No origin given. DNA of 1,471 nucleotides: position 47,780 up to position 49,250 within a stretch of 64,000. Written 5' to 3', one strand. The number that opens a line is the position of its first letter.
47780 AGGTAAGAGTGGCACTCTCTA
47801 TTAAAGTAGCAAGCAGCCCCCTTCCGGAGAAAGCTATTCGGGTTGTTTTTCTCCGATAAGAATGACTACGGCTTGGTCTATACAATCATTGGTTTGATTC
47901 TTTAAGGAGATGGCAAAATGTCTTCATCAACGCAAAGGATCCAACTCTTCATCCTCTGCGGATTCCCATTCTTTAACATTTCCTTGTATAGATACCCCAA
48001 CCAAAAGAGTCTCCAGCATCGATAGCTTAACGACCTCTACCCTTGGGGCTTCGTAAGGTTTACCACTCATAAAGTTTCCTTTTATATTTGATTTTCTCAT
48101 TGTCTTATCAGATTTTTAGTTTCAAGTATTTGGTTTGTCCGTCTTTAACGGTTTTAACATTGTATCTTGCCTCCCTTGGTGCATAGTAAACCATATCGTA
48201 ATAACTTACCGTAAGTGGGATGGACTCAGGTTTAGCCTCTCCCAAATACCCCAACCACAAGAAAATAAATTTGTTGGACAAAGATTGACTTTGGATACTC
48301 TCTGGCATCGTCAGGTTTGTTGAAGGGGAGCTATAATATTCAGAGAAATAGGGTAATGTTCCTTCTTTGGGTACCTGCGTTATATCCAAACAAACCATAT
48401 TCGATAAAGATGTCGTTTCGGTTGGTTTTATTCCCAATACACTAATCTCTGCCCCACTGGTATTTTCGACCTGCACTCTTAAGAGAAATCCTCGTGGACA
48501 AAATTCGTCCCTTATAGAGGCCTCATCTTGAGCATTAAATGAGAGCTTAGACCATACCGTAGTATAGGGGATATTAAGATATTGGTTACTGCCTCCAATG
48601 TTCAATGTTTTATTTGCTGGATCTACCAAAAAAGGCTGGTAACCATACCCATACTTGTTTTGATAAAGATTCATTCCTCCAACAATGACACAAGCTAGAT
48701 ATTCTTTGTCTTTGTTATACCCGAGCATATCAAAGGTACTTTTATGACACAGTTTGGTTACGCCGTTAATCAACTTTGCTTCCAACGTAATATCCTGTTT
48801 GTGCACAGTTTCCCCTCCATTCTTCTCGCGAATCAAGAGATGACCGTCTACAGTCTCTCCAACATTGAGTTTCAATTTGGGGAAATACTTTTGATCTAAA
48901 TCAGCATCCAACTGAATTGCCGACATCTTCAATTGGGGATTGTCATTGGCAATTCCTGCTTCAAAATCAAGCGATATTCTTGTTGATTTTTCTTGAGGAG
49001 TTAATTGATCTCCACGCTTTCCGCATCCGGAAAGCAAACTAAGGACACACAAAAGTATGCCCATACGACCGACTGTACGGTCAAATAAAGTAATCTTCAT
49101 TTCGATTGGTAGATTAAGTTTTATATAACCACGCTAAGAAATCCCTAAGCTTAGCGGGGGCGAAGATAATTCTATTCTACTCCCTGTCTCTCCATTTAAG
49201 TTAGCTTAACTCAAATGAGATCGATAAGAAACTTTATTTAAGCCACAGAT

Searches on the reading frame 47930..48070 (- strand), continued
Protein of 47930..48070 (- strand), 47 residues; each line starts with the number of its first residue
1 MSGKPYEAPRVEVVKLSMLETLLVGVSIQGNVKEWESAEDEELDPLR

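Call 72: search_protein_families(library=pfam, proteins=[L068:8179-10011:+, L067:2-1453:+, L001:7546-9492:+], max_evalue=1)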
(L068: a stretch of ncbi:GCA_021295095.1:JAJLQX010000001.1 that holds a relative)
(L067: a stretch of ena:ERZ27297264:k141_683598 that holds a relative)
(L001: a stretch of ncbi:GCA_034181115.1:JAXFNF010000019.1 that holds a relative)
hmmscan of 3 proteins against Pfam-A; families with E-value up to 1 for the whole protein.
L068:8179-10011:+ (611 aa): 2 families
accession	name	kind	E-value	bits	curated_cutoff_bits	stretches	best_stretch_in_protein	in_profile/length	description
PF19342.4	MGP3_C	-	0.065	13.6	25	1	111-196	2-83/113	MGP3 C-terminal domain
PF23527.1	Microp_apicomplexa_14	-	0.11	12.9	27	1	397-426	19-47/52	Apicomplexa microprotein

L067:2-1453:+ (484 aa): 0 families

L001:7546-9492:+ (649 aa): 3 families
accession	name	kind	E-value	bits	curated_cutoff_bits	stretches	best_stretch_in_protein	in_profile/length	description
PF13306.12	LRR_5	-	4e-35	120.9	27.7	2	186-308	2-123/127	BspA type Leucine rich repeat region (6 copies)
PF13855.12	LRR_8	-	0.038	14.2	27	0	250-297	11-60/61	Leucine rich repeat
PF05725.18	FNIP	-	0.092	13.3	21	0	221-256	5-40/44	FNIP Repeat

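Call 73: find_encoding_contigs(protein=P0022, flank=6000, max_places=2)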
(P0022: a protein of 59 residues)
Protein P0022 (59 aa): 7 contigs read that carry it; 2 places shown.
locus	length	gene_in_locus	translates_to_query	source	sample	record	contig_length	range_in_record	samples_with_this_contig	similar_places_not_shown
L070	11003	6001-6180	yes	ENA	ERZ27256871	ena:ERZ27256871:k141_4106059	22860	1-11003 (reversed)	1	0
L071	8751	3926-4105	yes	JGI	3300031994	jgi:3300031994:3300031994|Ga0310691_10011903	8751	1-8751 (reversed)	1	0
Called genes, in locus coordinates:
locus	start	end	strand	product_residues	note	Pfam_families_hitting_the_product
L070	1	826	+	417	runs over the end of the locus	PF12704:MacB_PCD, PF02687:FtsX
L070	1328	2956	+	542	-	PF00165:HTH_AraC (faint), PF12833:HTH_18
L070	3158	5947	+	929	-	PF03382:DUF285, PF13306:LRR_5 (weak), PF13855:LRR_8 (faint), PF23952:LRR_EndoS (faint), PF24048:LRR_NXF1-5 (faint), PF03382:DUF285, PF13306:LRR_5 (weak), PF03382:DUF285, +3 more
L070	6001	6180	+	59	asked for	-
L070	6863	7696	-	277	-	PF01177:Asp_Glu_race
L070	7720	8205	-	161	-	PF03938:OmpH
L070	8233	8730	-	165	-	-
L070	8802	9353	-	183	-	PF03938:OmpH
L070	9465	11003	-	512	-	?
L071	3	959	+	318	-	?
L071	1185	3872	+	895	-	PF03382:DUF285, PF13855:LRR_8 (faint), PF23952:LRR_EndoS (faint), PF24048:LRR_NXF1-5 (faint), PF24758:LRR_At5g56370 (faint), PF03382:DUF285, PF13306:LRR_5 (weak), PF03382:DUF285, +2 more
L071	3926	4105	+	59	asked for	-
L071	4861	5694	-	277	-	PF01177:Asp_Glu_race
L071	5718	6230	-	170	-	PF03938:OmpH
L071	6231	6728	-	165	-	-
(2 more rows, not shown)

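Call 74: find_encoding_contigs(protein=P0065, flank=6000, max_places=2)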
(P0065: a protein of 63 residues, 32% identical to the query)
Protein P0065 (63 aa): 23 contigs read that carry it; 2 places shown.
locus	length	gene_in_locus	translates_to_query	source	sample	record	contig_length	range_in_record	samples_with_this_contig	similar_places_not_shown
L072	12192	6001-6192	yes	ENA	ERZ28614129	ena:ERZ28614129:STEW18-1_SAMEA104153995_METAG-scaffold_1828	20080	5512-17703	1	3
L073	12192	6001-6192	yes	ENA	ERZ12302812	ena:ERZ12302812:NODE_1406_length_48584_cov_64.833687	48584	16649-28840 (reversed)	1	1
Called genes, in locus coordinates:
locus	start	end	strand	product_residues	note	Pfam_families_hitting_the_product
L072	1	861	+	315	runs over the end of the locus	PF01029:NusB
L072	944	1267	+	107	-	PF02699:YajC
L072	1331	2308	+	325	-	PF07949:YbbR (faint)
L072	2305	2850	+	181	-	PF01121:CoaE, PF13189:Cytidylate_kin2 (weak), PF13238:AAA_18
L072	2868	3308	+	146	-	PF18347:DUF5606, PF21186:DUF6852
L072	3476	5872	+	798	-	-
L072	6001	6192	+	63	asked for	-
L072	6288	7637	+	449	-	PF18998:Flg_new_2, PF13290:CHB_HEX_C_1, PF13287:Fn3_assoc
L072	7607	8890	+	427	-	PF13290:CHB_HEX_C_1, PF13287:Fn3_assoc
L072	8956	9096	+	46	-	-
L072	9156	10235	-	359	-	PF01757:Acyl_transf_3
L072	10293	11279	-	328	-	PF01715:IPPT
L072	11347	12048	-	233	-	-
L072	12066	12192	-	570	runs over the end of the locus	-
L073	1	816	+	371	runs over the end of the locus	PF01029:NusB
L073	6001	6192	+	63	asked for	-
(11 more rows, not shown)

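Call 75: find_encoding_contigs(protein=P0075, flank=6000, max_places=2)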
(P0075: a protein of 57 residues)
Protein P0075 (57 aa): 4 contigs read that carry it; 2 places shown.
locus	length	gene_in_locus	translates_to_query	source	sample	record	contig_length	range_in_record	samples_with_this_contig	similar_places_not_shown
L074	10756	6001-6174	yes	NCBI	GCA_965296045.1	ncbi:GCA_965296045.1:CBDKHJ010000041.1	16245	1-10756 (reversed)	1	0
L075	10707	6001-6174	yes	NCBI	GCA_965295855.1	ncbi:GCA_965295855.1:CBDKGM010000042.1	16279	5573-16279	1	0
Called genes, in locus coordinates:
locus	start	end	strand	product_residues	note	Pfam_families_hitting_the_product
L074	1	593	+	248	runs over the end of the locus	PF02602:HEM4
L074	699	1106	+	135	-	PF00825:Ribonuclease_P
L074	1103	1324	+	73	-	PF01809:YidD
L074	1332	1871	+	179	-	PF01026:TatD_DNase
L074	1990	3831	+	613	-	PF00270:DEAD, PF00271:Helicase_C, PF28538:Helicase_helical, PF03880:DbpA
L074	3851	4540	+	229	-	PF13568:OMP_b-brl_2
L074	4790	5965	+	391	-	-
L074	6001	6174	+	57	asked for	-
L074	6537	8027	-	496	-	PF00884:Sulfatase, PF01663:Phosphodiest, PF02995:DUF229 (faint), PF16347:SGSH_C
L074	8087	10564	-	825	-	PF18962:Por_Secre_tail (faint), PF14200:RicinB_lectin_2 (faint), PF20009:GEVED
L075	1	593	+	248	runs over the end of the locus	PF02602:HEM4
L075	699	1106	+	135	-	PF00825:Ribonuclease_P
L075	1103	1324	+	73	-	PF01809:YidD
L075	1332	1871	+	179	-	PF01026:TatD_DNase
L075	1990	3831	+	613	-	PF00270:DEAD, PF00271:Helicase_C, PF28538:Helicase_helical, PF03880:DbpA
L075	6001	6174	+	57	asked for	-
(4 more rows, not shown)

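Call 78: list_cluster_members(proteins=[L001:7546-9492:+, L001:16533-17522:+, L066:4754-5971:+, L066:5995-6168:+, L022:8779-9864:+, L074:4790-5962:+, L068:8179-10011:+, P0002, P0003])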
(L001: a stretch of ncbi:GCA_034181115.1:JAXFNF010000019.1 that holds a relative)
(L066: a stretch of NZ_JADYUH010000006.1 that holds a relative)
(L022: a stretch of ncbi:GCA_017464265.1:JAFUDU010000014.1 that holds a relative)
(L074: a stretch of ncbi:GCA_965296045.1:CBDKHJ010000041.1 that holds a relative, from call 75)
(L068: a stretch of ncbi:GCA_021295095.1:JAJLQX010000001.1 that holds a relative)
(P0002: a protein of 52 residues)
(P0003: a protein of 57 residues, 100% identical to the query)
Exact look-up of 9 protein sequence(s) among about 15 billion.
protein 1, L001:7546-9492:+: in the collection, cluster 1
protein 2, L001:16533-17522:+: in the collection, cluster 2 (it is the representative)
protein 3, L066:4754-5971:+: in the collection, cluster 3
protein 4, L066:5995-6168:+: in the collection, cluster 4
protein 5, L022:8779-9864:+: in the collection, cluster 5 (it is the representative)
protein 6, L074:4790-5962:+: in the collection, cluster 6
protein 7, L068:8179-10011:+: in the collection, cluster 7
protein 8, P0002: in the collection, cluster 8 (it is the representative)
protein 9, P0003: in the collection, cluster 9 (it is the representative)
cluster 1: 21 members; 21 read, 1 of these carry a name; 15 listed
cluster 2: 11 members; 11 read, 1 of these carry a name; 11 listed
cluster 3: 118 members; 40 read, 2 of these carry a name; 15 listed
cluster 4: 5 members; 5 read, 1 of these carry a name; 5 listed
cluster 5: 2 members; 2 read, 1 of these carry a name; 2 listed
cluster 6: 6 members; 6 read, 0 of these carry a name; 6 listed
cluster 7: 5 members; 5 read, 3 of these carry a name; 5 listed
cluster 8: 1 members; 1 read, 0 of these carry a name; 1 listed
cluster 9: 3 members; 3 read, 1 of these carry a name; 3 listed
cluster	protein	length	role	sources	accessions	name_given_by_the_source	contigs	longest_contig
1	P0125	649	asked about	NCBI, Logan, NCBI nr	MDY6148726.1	MAG: leucine-rich repeat domain-containing protein [Porphyromonas sp.] | leucine-rich repeat domain-containing protein [Porphyromonas sp.]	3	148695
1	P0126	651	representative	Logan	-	-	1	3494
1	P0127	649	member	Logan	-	-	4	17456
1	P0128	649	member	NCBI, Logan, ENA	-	-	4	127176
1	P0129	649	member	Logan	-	-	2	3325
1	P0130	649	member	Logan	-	-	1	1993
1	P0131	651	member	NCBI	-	-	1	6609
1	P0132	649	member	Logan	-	-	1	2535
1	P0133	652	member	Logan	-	-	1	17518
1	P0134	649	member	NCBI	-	-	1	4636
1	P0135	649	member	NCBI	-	-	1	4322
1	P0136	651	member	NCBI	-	-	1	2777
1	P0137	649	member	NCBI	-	-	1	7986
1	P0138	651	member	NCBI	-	-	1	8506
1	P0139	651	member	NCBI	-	-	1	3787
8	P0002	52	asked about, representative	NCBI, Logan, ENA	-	-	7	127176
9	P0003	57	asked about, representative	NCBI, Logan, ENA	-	-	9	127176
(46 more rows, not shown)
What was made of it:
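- On T9SS type-A CTD cargo (upstream genes): NCBI names are LRR, starch-binding or hypothetical (call 78).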

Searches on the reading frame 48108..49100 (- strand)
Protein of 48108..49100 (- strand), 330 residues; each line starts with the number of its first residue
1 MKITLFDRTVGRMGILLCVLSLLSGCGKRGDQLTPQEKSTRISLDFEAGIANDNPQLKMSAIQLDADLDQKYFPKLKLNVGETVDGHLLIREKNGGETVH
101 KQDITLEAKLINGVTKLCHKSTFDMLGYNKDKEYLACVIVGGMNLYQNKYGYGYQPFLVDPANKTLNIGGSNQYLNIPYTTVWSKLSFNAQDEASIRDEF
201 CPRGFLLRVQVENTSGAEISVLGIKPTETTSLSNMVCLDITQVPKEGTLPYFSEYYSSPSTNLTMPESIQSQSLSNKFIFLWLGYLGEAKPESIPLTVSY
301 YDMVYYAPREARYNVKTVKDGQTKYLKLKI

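Call 5: search_protein_families(library=ncbifam, proteins=[window:48108-49100:-], max_evalue=10)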
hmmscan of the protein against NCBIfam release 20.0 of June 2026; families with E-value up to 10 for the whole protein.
window:48108-49100:- (330 aa): 1 family
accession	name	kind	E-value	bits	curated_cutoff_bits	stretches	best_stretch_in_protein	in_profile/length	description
NF047847.2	SS_mature_LptM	equivalog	0.015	15.4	27.7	1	14-31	8-25/31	LPS translocon maturation chaperone LptM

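Call 6: search_protein_families(library=pfam, proteins=[window:48108-49100:-], max_evalue=10)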
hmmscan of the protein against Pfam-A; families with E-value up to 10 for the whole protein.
window:48108-49100:- (330 aa): 0 families

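Call 72: search_protein_families(library=pfam, proteins=[window:48108-49097:-], max_evalue=1)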
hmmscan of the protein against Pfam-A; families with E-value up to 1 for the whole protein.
window:48108-49097:- (329 aa): 0 families
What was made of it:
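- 48108..49100 (-): 330-aa predicted lipoprotein gene (lipobox LLSGC) directly upstream of ORF A; it has no CTD. No Pfam or NCBIfam family (calls 5, 6, 72).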
